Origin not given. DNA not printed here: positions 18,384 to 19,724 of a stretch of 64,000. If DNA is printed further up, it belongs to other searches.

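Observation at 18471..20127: Orphan low-GC two-gene cassette inserted at the convergent infB/mutT junction: candidate undescribed accessory (defence/toxin-like) module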

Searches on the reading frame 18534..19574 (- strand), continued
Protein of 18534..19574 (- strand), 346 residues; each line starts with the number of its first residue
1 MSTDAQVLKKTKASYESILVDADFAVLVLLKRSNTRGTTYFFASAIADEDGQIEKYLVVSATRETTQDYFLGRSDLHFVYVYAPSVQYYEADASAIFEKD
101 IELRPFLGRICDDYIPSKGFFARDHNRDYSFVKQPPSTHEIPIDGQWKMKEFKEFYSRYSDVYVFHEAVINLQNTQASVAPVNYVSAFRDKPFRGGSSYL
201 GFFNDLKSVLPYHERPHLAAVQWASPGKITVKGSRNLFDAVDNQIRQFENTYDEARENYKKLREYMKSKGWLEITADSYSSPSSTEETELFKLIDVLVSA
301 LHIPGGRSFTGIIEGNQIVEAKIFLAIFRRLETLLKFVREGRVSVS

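Call 63: search_protein_representatives(alignment_id=A3)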
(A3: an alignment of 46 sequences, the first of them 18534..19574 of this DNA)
Query: 46 sequences, 346 profile positions. Proteins with E-value up to 0.001 (for the whole library): 921; up to 1e-10: 613; up to 1e-30: 191. The best 150 are listed.
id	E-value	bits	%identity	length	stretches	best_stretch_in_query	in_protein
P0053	1.9e-131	454.8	-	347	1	1-345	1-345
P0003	4.6e-131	453.5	-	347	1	1-345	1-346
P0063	1.2e-121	422.5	-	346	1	3-345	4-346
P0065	6.7e-120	416.8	-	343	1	7-345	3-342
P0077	4.2e-102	358.2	-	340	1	9-345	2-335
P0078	7.3e-101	354.2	-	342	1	6-345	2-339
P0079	9.1e-101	353.8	-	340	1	13-345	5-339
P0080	1.4e-100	353.2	-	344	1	3-345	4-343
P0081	2.9e-98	345.6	-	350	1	4-345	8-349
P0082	3.2e-96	338.9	-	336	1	8-344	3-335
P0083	7.3e-96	337.7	-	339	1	7-344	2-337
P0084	1.7e-94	333.2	-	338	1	9-345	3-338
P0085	2.5e-94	332.7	-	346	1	3-344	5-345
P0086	6.4e-94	331.3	-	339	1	8-345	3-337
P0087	2.3e-93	329.5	-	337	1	9-345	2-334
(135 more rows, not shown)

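Call 74: search_protein_families(library=padloc, proteins=[L019:8701-9012:-, L019:9003-9800:-, L020:8911-9753:+], max_evalue=1)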
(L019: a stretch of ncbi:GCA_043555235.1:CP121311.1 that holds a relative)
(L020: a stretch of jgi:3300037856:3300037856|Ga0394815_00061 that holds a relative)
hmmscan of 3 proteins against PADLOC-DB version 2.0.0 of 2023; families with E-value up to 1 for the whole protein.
L019:8701-9012:- (103 aa): 0 families

L019:9003-9800:- (265 aa): 1 family
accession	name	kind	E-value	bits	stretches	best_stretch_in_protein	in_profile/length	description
PDLC02567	DrmA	-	2.5e-06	22.9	1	2-228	31-254/1750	DrmA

L020:8911-9753:+ (280 aa): 0 families

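Call 91: search_protein_families(library=pfam, proteins=[window:18534-19574:-, L003:5001-6035:+, L007:5001-6032:+, L030:6768-8315:-, L020:8911-9753:+], max_evalue=10)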
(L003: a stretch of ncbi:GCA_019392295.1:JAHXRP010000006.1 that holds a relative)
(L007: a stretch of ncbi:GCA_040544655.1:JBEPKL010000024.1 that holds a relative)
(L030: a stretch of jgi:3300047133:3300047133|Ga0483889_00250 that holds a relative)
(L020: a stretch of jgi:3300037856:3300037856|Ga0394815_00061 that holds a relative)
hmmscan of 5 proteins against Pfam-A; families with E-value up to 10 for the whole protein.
window:18534-19574:- (346 aa): 1 family
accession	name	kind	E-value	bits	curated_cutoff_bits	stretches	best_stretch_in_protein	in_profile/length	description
PF12923.12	RRP7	-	0.097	13.2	23.3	1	236-282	9-55/120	Ribosomal RNA-processing protein 7 (RRP7) C-terminal domain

L003:5001-6035:+ (344 aa): 0 families

L007:5001-6032:+ (343 aa): 0 families

L030:6768-8315:- (515 aa): 0 families

L020:8911-9753:+ (280 aa): 2 families
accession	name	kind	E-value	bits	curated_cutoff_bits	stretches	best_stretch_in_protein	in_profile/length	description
PF19749.4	DUF6236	-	1.2e-09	38.3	26.2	1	126-279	165-323/324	Family of unknown function (DUF6236)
PF14300.12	DMP19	-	0.012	16.7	25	1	111-191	32-107/112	DMP19-like protein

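Call 94: find_related_loci(query=A1, collection=viral_contigs, flank=6000)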
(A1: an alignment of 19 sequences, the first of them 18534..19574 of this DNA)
Query A1 (346 aa) in viral_contigs; peptide patterns used: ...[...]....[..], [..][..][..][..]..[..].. (x = any residue, [..] = any of these).
22 stretches matched a pattern; 1 encode a relative of the query (tblastn E <= 1e-3); 1 distinct loci.
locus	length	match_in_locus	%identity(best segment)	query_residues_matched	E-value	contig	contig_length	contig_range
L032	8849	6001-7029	34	1-344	2e-56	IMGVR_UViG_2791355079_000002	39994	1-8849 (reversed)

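Call 103: search_protein_families(library=padloc, proteins=[L001:896-2980:+, L001:2984-4321:+, L001:7639-8481:-, L001:8999-10099:-, L015:1217-2698:+, L015:2698-4641:+, L013:16-2292:+, L016:4051-5199:+, L018:7387-8436:-, L018:4333-5352:+], max_evalue=0.001)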
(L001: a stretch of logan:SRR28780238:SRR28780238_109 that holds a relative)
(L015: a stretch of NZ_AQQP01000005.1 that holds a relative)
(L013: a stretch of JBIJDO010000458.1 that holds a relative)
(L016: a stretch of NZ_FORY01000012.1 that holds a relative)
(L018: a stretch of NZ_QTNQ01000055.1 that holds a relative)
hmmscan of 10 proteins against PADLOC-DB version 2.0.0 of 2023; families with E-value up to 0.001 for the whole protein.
L001:896-2980:+ (694 aa): 11 families
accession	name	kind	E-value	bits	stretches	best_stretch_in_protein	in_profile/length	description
PDLC02185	HerA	-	5.4e-14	49.8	1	562-694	437-572/585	-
PDLC04100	HerA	-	2.1e-12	44.5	1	562-693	431-565/580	-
PDLC04102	HerA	-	3.3e-11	40.2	1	524-644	461-581/654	-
PDLC04140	mad8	-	5.7e-11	40.5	1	242-638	27-256/314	mads_8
PDLC04106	HerA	-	6.7e-11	39.4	1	528-646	469-592/667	-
PDLC04105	HerA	-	1.9e-10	38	1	518-638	367-491/576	-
PDLC04103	HerA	-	2.2e-08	30.9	0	220-288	154-217/579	-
PDLC04098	HerA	-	5.1e-08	29.9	1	523-640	479-604/686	-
PDLC01055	HerA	-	8.7e-08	29.4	1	522-644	375-491/532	Type III coevolved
PDLC04104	HerA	-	8.8e-06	22.7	1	516-639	167-293/379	-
PDLC02188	HerA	-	0.0001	19.3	1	570-638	426-498/578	-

L001:2984-4321:+ (445 aa): 0 families

L001:7639-8481:- (280 aa): 0 families

L001:8999-10099:- (366 aa): 1 family
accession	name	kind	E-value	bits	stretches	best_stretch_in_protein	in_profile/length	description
PDLC04606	PDC-M37B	-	0.00032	18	1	157-237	177-260/390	-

L015:1217-2698:+ (493 aa): 0 families

L015:2698-4641:+ (647 aa): 0 families

L013:16-2292:+ (758 aa): 0 families

L016:4051-5199:+ (382 aa): 0 families

L018:7387-8436:- (349 aa): 0 families

L018:4333-5352:+ (339 aa): 0 families
